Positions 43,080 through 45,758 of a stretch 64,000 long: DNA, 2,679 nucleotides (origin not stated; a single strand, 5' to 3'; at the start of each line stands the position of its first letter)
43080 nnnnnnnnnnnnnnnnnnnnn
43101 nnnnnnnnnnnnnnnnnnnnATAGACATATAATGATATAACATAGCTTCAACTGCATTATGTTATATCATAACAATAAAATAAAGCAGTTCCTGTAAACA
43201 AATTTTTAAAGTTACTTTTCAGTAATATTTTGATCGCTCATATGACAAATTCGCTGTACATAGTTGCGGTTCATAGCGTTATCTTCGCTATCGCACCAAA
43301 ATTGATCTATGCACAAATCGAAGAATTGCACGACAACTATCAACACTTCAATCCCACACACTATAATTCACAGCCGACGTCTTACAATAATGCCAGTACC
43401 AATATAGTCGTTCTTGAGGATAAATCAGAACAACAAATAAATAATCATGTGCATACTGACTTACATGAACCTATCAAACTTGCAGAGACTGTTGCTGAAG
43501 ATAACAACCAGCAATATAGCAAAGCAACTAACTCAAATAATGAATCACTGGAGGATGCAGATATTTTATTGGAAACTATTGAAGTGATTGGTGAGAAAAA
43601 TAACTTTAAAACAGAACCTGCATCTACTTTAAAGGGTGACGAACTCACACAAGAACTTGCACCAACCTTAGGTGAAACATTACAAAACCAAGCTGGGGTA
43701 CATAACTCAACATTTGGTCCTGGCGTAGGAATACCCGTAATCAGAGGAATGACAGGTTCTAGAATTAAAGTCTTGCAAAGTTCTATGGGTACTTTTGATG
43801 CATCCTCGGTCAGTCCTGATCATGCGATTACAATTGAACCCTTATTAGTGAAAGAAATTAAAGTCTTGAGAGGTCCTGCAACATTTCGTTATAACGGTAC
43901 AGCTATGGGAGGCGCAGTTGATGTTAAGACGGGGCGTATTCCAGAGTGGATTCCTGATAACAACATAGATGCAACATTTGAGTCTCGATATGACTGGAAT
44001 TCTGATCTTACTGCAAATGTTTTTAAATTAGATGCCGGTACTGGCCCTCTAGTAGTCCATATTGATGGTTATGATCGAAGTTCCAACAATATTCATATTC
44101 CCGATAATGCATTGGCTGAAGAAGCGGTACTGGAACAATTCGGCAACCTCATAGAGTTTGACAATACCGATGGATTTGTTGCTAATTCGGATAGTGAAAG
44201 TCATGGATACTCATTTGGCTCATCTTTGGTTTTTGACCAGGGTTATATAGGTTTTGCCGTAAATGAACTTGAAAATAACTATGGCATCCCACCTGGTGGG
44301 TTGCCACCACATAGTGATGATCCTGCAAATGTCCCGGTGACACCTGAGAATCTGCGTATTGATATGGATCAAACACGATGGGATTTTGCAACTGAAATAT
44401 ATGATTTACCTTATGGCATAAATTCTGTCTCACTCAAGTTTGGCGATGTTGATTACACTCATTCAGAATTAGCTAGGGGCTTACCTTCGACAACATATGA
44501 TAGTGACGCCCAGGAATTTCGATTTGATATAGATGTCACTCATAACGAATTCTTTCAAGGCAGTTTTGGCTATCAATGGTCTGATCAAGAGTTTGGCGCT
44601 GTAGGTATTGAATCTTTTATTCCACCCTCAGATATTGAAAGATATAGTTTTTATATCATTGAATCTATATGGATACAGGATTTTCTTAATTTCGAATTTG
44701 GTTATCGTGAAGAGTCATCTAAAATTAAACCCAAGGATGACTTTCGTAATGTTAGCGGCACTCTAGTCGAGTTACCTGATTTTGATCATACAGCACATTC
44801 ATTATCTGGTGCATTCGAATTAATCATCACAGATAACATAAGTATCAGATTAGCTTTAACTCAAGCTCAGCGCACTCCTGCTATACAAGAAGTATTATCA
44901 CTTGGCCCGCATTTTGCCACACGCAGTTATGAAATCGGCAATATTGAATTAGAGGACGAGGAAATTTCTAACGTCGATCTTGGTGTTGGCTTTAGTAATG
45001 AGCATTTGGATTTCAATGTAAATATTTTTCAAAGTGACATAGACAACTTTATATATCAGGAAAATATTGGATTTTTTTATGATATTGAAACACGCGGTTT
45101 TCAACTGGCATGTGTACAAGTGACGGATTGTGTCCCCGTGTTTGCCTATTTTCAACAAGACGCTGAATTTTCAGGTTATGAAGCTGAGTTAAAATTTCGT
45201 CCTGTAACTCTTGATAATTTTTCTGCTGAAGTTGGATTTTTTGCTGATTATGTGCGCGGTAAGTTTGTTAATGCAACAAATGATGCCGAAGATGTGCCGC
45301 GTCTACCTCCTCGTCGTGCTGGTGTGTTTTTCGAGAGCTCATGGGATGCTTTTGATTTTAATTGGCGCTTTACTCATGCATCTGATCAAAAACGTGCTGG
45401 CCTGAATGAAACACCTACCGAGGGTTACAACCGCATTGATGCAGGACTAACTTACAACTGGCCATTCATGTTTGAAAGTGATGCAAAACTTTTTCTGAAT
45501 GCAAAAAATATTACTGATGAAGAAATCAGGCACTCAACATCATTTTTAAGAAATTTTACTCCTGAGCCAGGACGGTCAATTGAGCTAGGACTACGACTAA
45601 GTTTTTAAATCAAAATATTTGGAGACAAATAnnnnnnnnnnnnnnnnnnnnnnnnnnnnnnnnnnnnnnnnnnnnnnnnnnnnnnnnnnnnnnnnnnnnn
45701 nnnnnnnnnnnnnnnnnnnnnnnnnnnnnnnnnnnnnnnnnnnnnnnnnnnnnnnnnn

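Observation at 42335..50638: Locus of two TonB-dependent receptors, a RegB/RegA-type redox two-component system and two paralogous VPxP-CTERM secreted proteins: candidate novel surface metal-acquisition module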

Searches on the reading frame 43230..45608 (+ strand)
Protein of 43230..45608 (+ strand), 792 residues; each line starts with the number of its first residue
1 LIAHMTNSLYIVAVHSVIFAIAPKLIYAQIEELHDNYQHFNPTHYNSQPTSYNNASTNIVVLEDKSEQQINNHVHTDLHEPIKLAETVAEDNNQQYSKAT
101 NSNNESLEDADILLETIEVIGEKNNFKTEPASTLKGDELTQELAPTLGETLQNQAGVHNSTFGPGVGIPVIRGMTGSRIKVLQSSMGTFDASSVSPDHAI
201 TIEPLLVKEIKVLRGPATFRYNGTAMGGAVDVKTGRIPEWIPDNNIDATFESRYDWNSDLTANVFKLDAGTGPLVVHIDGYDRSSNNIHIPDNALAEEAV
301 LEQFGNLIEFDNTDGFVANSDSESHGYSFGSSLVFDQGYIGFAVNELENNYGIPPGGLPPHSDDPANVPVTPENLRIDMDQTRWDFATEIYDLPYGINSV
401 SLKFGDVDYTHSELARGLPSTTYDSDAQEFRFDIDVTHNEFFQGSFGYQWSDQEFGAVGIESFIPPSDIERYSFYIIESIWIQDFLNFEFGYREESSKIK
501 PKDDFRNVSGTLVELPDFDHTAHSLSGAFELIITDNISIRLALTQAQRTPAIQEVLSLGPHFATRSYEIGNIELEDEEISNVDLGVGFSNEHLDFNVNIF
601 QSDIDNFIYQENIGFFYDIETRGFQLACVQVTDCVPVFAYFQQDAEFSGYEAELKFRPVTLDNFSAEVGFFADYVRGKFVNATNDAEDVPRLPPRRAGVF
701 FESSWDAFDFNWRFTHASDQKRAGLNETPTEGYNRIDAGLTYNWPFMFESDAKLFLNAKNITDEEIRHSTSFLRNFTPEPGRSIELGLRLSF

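Call 3: search_protein_families(library=pfam, proteins=[window:43230-45608:+], max_evalue=0.01)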
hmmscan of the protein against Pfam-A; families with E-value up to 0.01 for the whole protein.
window:43230-45608:+ (792 aa): 2 families
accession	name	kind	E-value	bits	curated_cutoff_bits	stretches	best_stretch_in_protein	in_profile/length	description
PF00593.30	TonB_dep_Rec_b-barrel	-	4.8e-30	106.2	27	1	337-761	38-436/436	TonB dependent receptor-like, beta-barrel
PF07715.20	Plug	-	7.5e-12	46.1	23.9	1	129-229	7-107/107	TonB-dependent Receptor Plug Domain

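Call 4: search_protein_families(library=ncbifam, proteins=[window:43230-45608:+], max_evalue=0.01)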
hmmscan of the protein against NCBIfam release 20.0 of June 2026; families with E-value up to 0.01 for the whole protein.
window:43230-45608:+ (792 aa): 16 families
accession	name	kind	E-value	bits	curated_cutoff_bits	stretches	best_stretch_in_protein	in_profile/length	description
NF038289.1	Zn_piracy_ZnuD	exception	3.3e-100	336.7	950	1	115-792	31-685/685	zinc piracy TonB-dependent receptor ZnuD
TIGR01786.1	TonB-hemlactrns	subfamily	2.8e-33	115.2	323.75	2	425-792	346-719/719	TonB-dependent hemoglobin/transferrin/lactoferrin family receptor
TIGR01785.1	TonB-hemin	subfamily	4.9e-28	98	316.85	2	460-792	357-677/677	TonB-dependent heme/hemoglobin receptor family protein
TIGR01783.1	TonB-siderophor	subfamily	8.6e-15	54.4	223.5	2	557-792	432-649/649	TonB-dependent siderophore receptor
TIGR01778.1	TonB-copper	equivalog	2.1e-06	26.8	472.45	0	537-612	395-468/637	TonB-dependent copper receptor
NF007478.2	PRK10064.1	equivalog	1.6e-05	23.4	745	0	124-277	42-197/663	catecholate siderophore receptor CirA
NF010051.0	PRK13528.1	subfamily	0.00021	19.7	583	1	206-236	143-173/727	FepA family TonB-dependent siderophore receptor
NF049945.1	TonB_dep_FCYXU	equivalog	0.00023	19.9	825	0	205-278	137-208/697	TonB-dependent receptor, FCYXU motif-type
NF010011.0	PRK13484.1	equivalog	0.00035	19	1197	0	533-614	427-511/682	IreA family TonB-dependent siderophore receptor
NF010012.0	PRK13486.1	equivalog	0.00042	18.8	924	1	132-265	47-189/696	TonB-dependent receptor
NF010048.1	PRK13524.1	subfamily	0.00075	18.1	493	1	206-236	147-177/744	FepA family TonB-dependent siderophore receptor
TIGR01776.1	TonB-tbp-lbp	subfamily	0.0018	16.2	468.8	1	472-611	600-733/946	lactoferrin/transferrin family TonB-dependent receptor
TIGR01779.1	TonB-B12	equivalog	0.0034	16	599.7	0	140-236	58-155/614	TonB-dependent vitamin B12 receptor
NF010010.0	PRK13483.1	equivalog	0.0037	15.3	927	0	121-265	42-194/660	ligand-gated channel protein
NF010038.0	PRK13513.1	equivalog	0.0052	15.4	942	0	207-264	137-195/659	ligand-gated channel protein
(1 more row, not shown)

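Call 61: search_solved_structures(query=window:43230-45608:+, max_evalue=1e-10)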
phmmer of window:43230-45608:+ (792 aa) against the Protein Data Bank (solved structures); distinct sequences matched with E-value up to 1e-10: 1.
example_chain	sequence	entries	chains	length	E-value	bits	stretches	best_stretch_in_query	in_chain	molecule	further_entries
4rdr_A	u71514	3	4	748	4.6e-56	193.4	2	350-792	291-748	ZnuD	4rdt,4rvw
